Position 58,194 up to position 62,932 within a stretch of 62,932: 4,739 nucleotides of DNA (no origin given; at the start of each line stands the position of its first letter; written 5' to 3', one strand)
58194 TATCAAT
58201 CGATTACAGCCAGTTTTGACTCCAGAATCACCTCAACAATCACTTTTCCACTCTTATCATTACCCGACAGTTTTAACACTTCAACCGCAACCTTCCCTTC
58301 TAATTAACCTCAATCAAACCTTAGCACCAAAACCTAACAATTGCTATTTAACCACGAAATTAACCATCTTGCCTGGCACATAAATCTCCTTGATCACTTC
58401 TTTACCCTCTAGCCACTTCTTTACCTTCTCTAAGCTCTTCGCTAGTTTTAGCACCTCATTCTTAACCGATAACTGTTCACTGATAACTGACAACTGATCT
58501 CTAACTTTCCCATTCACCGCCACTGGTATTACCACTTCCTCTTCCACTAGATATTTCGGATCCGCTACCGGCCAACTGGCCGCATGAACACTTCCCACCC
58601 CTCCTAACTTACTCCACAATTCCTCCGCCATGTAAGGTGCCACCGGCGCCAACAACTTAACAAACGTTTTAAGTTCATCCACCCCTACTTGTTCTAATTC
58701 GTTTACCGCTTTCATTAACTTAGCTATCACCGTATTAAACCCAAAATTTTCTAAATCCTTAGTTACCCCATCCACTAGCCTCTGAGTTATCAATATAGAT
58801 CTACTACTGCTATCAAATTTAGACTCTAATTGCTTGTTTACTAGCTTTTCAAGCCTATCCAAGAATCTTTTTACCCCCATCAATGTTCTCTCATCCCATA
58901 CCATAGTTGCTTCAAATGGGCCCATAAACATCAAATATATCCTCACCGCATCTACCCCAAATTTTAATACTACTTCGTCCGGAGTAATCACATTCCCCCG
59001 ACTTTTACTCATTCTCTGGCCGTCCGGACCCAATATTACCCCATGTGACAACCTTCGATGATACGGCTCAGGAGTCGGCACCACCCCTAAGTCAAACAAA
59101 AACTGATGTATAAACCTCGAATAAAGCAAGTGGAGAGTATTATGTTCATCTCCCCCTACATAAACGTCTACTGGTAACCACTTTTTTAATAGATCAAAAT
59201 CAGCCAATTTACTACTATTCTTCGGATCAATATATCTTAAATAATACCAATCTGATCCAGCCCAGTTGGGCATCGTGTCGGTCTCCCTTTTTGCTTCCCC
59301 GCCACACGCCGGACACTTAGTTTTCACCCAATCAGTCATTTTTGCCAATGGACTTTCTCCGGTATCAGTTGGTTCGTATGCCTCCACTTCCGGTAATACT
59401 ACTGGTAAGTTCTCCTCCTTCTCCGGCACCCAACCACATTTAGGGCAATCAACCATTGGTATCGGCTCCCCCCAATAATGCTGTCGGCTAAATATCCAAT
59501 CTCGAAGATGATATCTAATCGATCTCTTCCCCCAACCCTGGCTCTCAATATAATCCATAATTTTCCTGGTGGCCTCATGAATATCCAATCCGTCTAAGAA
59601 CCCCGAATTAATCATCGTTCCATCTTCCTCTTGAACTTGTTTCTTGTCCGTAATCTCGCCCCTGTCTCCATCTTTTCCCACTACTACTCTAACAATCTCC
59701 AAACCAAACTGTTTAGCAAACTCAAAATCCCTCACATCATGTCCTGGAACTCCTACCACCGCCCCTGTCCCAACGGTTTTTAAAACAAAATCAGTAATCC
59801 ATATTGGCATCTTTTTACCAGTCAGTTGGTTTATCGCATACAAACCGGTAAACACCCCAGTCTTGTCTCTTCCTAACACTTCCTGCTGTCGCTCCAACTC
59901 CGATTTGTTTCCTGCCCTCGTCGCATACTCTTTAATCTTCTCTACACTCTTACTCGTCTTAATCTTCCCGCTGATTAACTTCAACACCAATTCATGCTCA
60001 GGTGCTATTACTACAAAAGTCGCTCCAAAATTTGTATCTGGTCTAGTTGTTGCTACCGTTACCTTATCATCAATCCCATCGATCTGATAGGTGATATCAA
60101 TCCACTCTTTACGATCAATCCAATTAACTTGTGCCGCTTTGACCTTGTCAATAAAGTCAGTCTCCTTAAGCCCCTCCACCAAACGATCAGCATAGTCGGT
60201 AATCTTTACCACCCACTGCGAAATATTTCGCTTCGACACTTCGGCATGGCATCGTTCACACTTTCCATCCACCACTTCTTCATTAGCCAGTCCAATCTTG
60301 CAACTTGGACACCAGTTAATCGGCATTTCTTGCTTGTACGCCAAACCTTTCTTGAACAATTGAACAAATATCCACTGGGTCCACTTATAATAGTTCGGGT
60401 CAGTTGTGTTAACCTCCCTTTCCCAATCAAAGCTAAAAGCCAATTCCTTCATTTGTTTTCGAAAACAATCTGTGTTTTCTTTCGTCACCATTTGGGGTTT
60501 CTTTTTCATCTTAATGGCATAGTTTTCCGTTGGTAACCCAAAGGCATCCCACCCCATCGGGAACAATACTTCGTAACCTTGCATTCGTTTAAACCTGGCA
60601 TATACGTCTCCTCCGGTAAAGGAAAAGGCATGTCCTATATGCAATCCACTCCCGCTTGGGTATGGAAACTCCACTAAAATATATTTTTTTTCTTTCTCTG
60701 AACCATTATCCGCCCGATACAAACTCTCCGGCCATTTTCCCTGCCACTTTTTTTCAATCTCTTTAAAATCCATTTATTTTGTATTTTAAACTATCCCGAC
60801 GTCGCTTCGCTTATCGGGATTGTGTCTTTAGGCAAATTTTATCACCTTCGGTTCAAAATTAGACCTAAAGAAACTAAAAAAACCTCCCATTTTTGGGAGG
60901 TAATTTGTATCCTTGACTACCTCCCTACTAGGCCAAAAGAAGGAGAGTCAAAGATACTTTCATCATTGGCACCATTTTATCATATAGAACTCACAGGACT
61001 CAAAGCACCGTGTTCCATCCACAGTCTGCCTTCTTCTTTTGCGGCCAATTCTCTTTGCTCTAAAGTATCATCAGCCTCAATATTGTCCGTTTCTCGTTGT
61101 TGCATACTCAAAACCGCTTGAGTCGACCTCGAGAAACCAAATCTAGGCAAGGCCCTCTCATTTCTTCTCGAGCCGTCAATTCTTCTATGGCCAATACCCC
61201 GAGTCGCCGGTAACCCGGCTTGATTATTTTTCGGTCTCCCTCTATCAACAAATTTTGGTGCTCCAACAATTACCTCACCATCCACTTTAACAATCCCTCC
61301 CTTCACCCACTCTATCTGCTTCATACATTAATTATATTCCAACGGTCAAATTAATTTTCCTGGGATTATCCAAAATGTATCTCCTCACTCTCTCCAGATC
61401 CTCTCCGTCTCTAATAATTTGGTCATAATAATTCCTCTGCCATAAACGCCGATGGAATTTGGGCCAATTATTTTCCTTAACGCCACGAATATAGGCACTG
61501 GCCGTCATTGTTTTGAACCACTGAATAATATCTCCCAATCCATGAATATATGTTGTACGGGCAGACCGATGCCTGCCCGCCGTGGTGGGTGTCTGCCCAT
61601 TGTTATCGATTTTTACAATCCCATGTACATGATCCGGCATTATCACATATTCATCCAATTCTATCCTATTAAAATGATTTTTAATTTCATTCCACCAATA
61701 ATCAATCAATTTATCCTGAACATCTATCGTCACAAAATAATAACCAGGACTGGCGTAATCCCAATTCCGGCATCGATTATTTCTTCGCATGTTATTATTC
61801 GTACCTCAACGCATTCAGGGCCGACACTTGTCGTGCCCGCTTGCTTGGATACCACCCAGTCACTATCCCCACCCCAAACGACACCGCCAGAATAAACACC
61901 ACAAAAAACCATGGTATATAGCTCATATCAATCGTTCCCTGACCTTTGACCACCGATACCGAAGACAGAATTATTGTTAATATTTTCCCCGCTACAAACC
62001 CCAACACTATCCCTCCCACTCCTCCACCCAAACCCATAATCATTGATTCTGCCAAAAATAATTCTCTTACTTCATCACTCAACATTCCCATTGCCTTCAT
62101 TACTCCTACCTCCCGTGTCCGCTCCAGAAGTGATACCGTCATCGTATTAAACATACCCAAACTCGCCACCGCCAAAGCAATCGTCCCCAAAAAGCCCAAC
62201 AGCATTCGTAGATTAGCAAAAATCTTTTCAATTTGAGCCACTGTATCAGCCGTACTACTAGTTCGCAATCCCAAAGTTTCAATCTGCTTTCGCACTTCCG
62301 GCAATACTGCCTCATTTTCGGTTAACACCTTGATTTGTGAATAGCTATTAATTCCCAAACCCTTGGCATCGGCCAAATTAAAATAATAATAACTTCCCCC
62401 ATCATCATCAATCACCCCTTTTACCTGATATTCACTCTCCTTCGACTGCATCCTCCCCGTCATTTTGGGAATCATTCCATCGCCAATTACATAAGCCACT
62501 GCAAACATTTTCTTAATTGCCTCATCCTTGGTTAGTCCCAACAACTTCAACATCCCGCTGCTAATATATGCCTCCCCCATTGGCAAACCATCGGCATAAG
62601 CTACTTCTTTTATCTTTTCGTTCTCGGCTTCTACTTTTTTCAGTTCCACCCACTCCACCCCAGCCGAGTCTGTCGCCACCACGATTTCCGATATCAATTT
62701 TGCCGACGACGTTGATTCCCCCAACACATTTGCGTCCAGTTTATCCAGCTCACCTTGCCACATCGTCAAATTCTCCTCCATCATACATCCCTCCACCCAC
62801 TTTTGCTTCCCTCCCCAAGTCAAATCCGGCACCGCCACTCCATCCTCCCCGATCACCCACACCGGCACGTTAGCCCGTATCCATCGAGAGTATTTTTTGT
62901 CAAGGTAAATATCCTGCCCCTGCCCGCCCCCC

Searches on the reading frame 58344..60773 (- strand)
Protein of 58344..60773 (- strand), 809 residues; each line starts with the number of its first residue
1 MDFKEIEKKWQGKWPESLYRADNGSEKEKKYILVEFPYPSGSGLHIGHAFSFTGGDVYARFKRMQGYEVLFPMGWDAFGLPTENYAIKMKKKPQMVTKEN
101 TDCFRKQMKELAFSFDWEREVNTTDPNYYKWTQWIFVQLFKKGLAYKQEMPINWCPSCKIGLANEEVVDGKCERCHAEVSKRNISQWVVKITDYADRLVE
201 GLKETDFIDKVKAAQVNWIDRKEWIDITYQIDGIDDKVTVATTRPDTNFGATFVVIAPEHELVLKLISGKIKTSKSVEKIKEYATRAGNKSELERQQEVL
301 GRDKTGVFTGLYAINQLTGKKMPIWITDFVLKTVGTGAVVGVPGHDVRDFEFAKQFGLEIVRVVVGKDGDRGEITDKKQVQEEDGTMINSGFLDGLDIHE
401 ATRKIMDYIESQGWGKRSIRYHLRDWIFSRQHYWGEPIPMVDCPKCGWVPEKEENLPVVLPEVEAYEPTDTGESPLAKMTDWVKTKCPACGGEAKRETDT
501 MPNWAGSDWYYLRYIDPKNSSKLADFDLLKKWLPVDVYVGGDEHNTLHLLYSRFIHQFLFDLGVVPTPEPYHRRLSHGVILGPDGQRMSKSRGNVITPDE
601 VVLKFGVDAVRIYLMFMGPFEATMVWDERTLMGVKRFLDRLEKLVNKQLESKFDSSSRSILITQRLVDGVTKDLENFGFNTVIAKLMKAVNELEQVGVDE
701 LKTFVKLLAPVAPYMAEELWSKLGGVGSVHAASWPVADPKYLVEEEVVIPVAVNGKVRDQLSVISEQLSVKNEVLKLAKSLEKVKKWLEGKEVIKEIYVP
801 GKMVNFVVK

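Call 57: list_cluster_members(proteins=[window:58344-60773:-, window:44383-45363:-, window:54680-55684:-, window:4670-5884:-, window:14209-14634:+, window:14887-15621:+, window:13612-14208:+, window:28986-29522:+, window:29621-30013:+, window:49245-49715:-])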
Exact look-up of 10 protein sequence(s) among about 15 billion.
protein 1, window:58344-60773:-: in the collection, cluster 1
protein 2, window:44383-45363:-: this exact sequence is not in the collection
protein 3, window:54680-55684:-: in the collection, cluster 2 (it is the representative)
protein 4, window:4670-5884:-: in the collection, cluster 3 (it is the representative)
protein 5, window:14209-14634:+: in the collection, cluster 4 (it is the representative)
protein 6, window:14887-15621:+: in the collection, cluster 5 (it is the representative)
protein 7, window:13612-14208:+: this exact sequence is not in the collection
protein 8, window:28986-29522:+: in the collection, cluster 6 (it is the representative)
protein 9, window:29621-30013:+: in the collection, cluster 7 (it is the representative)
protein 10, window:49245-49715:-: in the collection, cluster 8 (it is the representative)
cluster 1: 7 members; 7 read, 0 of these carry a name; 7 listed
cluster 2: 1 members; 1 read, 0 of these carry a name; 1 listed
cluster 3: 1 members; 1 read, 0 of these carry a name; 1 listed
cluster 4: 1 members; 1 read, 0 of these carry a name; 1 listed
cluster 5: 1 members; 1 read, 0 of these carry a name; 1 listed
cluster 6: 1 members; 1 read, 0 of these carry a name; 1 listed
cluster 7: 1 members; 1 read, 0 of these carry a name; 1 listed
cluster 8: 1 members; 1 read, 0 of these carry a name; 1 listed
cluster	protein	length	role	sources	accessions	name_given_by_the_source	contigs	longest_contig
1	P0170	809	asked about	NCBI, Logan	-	-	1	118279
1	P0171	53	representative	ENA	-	-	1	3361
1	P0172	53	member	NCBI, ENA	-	-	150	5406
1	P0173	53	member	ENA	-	-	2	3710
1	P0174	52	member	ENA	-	-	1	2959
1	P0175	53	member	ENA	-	-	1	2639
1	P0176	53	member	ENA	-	-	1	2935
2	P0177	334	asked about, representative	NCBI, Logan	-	-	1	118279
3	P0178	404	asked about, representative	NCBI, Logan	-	-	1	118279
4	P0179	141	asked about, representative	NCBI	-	-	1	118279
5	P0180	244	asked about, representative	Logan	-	-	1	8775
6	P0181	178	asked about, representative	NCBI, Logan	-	-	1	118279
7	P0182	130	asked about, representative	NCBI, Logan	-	-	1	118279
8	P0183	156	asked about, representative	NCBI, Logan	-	-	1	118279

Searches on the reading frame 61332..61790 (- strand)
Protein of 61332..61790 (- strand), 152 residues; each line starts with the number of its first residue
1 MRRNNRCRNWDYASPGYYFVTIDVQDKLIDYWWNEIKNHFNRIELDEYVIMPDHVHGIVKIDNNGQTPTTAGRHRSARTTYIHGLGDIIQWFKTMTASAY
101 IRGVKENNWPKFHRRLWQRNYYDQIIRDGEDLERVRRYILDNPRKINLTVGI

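Call 69: search_protein_families(library=pfam, proteins=[window:61332-61790:-], max_evalue=0.1)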
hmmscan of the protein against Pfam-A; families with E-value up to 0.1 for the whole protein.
window:61332-61790:- (152 aa): 1 family
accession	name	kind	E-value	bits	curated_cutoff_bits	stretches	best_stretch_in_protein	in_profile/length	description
PF01797.21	Y1_Tnp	-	1.3e-07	32.2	23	2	35-76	34-74/121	Transposase IS200 like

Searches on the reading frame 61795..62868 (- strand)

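Call 69: search_protein_families(library=pfam, proteins=[window:61795-62868:-], max_evalue=0.1)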
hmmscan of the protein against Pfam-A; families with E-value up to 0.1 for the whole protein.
window:61795-62868:- (357 aa): 2 families
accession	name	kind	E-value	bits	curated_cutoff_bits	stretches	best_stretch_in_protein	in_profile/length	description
PF02687.27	FtsX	-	3.5e-18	66.2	25.5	1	226-348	2-118/120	FtsX-like permease C-terminal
PF14163.11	SieB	-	0.034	14.2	26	1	297-340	9-54/147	Super-infection exclusion protein B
